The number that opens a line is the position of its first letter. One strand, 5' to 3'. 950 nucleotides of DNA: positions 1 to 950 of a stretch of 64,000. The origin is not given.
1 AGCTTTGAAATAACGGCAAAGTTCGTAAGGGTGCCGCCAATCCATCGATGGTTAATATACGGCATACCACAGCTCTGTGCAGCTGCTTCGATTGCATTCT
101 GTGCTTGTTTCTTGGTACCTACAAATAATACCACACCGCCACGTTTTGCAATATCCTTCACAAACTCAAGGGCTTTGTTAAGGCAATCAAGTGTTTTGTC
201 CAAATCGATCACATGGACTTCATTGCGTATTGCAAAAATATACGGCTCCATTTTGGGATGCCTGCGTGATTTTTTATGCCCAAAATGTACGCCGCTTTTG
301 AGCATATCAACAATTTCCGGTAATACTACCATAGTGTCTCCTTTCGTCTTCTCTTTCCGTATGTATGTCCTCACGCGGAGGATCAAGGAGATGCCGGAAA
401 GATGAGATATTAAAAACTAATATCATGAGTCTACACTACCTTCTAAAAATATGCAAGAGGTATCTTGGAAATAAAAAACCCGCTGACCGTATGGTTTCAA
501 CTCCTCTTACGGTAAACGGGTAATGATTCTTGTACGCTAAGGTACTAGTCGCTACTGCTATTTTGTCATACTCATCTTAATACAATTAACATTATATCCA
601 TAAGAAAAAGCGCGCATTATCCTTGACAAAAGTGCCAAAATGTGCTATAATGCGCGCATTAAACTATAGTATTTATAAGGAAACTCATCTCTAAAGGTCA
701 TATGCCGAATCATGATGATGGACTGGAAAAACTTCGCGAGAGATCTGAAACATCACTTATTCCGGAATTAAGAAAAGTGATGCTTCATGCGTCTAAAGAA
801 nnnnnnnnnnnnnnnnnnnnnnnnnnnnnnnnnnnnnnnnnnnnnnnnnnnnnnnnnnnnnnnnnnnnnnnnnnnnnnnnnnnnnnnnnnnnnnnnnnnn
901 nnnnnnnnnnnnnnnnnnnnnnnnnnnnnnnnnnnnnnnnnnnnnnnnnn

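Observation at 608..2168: Orphan 488-aa unknown protein driven by a textbook extended -10 promoter flanked by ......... palindromes, inserted between rpsB and rpmE-prfA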

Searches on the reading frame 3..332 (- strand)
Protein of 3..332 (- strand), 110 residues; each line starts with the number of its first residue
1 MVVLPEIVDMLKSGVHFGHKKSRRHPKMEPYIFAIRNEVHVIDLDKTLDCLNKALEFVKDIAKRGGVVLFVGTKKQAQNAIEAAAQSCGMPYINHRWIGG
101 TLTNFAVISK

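Call 110: search_protein_families(library=pfam, proteins=[window:3-332:-], max_evalue=0.001)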
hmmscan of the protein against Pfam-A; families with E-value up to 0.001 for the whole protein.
window:3-332:- (110 aa): 1 family
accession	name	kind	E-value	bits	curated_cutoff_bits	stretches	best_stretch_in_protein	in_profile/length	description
PF00318.25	Ribosomal_S2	-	1.2e-44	152.6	26.1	1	10-110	1-101/216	Ribosomal protein S2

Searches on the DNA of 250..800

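Call 61: search_rna_families(source=window, start=250, end=800, threshold=evalue, max_evalue=10)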
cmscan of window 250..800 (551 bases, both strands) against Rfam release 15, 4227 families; matches with E-value up to 10: 4.
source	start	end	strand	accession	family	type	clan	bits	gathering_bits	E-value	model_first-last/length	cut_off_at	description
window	604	751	-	RF01456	VrrA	Gene; antisense;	-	25.2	50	0.042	1-140/140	no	Vibrio regulatory RNA of OmpA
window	270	311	-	RF01751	potC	Cis-reg;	-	21.3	44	0.13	1-70/70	no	potC RNA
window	472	523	-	RF02268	MtlS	Gene; sRNA;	-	15.1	80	6.2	1-121/121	no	MtlS RNA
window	562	604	+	RF02350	psRNA6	Gene; sRNA;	-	8.4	60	7.7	1-333/333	no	Nitrosomonas sRNA psRNA6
